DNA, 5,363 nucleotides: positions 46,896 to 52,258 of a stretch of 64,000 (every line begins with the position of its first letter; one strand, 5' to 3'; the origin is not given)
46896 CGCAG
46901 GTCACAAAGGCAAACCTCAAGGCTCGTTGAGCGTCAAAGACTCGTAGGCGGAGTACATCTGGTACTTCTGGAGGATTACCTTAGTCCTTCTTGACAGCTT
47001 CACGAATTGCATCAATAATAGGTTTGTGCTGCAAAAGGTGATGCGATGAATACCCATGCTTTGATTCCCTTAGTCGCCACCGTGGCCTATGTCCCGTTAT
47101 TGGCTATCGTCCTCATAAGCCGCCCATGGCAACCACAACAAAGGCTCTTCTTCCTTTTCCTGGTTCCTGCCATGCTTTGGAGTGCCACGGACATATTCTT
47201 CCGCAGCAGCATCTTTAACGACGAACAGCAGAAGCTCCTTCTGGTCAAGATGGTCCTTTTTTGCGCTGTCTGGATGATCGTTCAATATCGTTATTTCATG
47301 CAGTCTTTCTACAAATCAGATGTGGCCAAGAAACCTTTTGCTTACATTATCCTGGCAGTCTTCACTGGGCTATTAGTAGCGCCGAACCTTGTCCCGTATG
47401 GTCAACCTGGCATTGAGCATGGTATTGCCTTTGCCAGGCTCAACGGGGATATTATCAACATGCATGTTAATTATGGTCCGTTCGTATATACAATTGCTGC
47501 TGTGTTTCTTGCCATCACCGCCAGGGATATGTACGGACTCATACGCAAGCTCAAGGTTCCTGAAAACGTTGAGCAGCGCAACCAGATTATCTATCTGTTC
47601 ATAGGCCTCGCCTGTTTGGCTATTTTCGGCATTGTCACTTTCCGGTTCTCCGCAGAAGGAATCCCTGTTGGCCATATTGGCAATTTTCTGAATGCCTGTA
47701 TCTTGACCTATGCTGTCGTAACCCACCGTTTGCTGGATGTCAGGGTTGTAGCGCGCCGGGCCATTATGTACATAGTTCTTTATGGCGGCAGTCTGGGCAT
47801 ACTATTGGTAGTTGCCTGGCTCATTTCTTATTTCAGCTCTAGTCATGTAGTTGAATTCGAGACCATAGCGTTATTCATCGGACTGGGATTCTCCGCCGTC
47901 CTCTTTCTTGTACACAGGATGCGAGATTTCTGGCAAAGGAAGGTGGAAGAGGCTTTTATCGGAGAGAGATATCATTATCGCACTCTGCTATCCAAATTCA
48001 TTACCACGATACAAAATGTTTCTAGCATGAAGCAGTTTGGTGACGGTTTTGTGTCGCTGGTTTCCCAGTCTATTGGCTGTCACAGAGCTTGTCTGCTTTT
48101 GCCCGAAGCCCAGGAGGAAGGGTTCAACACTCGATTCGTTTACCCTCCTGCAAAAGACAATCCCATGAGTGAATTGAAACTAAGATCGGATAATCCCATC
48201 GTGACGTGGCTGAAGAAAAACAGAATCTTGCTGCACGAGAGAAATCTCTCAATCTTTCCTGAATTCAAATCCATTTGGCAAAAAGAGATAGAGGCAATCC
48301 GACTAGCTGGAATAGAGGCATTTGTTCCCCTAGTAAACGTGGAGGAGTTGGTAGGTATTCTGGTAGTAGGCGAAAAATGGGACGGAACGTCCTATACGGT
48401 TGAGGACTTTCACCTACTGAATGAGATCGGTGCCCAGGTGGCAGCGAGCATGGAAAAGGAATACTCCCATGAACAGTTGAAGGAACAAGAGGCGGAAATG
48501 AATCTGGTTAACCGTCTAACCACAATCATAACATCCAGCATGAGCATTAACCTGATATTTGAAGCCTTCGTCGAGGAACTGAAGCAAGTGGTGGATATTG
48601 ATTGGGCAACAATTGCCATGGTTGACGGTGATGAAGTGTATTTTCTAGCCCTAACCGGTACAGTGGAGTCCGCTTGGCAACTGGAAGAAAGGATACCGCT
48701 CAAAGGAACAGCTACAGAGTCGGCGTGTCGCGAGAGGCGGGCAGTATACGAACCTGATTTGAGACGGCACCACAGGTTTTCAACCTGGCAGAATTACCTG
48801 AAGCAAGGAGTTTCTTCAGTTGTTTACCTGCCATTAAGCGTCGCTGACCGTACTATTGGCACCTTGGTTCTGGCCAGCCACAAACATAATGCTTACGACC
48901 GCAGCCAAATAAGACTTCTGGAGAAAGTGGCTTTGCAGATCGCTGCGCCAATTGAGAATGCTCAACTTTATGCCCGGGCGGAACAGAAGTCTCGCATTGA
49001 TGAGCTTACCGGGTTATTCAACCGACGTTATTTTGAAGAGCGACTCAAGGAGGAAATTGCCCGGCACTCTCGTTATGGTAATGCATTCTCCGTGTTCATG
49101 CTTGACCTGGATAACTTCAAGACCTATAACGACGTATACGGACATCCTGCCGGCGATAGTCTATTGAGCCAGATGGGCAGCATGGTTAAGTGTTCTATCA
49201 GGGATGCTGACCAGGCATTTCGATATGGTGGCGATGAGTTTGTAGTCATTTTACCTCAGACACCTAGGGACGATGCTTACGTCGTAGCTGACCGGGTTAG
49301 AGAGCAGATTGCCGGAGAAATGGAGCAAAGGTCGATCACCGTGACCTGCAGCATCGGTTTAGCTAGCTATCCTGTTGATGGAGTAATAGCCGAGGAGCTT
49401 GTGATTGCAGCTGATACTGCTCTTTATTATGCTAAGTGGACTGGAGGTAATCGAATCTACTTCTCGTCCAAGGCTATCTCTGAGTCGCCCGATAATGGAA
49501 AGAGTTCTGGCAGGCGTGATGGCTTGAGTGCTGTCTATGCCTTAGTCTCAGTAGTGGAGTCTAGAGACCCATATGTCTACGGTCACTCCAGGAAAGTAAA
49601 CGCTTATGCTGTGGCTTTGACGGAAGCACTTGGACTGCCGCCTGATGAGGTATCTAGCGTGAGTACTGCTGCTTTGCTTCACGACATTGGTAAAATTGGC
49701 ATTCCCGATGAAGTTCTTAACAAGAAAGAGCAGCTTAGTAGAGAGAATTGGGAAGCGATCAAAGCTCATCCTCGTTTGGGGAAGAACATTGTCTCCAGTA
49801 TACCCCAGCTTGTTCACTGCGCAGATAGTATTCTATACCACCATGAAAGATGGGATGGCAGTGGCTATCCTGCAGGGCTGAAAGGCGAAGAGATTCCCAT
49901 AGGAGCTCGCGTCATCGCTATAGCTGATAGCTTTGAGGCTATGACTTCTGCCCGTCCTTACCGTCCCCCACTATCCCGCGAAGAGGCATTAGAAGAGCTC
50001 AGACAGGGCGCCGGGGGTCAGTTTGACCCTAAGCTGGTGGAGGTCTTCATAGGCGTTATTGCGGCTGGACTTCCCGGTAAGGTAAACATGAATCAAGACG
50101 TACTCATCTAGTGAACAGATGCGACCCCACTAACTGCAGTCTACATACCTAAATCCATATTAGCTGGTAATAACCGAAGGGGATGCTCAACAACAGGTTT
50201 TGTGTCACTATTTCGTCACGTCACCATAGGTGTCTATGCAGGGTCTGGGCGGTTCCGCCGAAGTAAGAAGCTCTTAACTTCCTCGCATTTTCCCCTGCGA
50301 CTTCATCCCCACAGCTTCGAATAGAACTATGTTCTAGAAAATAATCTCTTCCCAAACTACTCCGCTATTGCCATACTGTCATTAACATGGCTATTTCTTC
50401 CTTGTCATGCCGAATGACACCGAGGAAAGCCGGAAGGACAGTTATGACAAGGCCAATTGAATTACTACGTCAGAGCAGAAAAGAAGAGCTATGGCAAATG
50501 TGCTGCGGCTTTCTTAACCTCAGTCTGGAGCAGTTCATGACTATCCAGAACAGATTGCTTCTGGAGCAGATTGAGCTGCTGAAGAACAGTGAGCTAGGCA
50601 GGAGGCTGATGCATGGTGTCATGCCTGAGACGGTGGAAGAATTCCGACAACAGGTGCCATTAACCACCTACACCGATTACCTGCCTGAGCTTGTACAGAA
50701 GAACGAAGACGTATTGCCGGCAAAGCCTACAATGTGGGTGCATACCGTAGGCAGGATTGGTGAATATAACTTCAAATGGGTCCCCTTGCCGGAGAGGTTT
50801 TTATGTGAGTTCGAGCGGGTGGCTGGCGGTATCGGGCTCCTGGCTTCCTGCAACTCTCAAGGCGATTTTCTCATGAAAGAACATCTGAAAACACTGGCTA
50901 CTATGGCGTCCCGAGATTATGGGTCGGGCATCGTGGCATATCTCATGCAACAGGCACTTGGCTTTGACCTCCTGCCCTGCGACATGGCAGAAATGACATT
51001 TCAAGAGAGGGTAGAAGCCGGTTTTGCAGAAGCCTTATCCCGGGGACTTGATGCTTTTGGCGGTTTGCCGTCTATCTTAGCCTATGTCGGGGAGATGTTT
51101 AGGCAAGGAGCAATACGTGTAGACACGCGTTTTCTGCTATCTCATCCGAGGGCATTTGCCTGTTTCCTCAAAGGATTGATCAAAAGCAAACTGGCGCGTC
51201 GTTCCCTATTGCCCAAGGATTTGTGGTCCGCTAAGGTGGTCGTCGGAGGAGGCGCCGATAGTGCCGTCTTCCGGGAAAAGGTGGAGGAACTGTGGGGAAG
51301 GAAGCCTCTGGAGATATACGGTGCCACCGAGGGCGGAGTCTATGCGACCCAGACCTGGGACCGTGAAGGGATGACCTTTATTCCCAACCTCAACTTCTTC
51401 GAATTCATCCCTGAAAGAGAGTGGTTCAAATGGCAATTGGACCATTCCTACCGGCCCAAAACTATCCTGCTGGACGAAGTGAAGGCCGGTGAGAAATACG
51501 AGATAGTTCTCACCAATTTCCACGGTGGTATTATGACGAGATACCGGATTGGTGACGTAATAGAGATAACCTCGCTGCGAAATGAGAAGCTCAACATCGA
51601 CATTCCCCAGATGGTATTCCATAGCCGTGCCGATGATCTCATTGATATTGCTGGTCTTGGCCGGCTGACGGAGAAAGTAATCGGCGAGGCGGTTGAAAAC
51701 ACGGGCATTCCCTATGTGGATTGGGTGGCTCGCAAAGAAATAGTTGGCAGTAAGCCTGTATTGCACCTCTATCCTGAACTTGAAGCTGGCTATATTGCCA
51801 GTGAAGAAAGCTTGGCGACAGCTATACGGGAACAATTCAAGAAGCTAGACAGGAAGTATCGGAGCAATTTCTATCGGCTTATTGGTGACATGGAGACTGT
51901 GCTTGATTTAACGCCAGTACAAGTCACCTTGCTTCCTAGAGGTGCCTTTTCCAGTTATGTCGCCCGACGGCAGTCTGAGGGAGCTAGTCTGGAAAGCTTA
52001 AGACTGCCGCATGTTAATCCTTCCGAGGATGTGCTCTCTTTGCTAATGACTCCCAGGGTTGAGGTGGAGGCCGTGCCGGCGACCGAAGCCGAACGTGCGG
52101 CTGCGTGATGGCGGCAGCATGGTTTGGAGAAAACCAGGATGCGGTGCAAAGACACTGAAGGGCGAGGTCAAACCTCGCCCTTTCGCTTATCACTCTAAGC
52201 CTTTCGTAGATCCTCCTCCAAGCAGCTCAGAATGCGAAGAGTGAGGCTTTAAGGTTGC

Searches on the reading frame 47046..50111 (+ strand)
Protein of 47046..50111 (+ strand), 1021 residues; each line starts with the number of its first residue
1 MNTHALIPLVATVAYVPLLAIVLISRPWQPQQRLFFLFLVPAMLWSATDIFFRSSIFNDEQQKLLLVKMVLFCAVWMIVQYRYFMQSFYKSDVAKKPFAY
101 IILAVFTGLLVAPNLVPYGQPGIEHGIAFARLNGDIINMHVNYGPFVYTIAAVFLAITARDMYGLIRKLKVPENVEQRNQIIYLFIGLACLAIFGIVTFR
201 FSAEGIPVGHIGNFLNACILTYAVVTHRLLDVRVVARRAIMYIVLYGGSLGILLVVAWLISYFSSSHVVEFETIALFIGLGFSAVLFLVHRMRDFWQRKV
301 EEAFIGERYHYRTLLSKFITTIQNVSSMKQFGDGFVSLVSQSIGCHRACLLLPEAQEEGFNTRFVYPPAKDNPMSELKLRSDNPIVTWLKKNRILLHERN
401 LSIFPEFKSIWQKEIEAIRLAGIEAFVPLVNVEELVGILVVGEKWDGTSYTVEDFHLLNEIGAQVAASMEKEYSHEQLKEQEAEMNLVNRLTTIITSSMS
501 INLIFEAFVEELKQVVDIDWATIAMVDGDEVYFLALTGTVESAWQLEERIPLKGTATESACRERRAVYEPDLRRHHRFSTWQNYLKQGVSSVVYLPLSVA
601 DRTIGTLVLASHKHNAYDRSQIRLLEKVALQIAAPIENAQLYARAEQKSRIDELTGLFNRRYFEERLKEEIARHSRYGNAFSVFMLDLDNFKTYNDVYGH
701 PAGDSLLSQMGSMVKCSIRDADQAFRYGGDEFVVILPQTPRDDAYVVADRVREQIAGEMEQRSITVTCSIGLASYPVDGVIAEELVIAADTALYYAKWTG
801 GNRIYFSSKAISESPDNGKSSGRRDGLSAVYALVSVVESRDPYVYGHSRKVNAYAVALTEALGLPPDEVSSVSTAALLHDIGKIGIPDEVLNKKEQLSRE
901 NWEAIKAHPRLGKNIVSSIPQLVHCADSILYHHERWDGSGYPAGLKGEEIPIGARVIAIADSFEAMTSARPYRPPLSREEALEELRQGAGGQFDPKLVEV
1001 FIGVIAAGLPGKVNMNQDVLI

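Call 75: search_protein_families(library=pfam, proteins=[window:47046-50111:+], max_evalue=0.1)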
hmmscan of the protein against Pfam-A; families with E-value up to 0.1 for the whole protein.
window:47046-50111:+ (1021 aa): 10 families
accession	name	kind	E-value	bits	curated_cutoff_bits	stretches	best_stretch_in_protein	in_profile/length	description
PF13487.12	HD_5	-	1.4e-45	155.6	27.2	1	834-997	4-170/170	HD domain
PF00990.26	GGDEF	-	2.3e-44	151.4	23.8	1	651-803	3-161/161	Diguanylate cyclase, GGDEF domain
PF01966.28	HD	-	1.7e-21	77.1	22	1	844-966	1-116/116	HD domain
PF13185.12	GAF_2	-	3.9e-19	69.7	28.6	2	503-634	6-133/136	GAF domain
PF01590.32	GAF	-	4.9e-18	66.4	22.4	2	503-634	4-131/133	GAF domain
PF13492.12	GAF_3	-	5.4e-17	62.9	27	2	501-638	2-129/129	GAF domain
PF16927.11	HisKA_7TM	-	2.5e-07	31.2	28.6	1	9-232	2-222/224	N-terminal 7TM region of histidine kinase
PF14015.11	DUF4231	-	0.014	16.3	24.7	1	234-314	5-91/103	Protein of unknown function (DUF4231)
PF08668.18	HDOD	-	0.064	13.2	22.9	0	846-899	97-148/196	HDOD domain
PF25428.1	DUF7894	-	0.094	12.4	27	0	423-484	165-228/242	Domain of unknown function (DUF7894)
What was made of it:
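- A GAF-GGDEF-HD-GYP enzyme is encoded 4 kb away, at 47046-50111 (call 75).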

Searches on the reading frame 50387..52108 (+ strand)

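Call 75: search_protein_families(library=pfam, proteins=[window:50387-52108:+], max_evalue=0.1)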
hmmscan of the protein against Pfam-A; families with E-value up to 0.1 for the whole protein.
window:50387-52108:+ (573 aa): 4 families
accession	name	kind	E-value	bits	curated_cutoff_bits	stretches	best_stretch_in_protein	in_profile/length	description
PF23571.1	GH3_M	-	5.1e-16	59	23.6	1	330-400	2-66/75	GH3 family central domain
PF03321.19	GH3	-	1.9e-06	27.8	23.6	1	47-102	9-63/304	GH3 family N-terminal domain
PF23572.1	GH3_C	-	0.0015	19.6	23.6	1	429-544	4-115/119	GH3 family C-terminal domain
PF00501.34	AMP-binding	-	0.057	12.7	29.9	1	273-323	283-333/384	AMP-binding enzyme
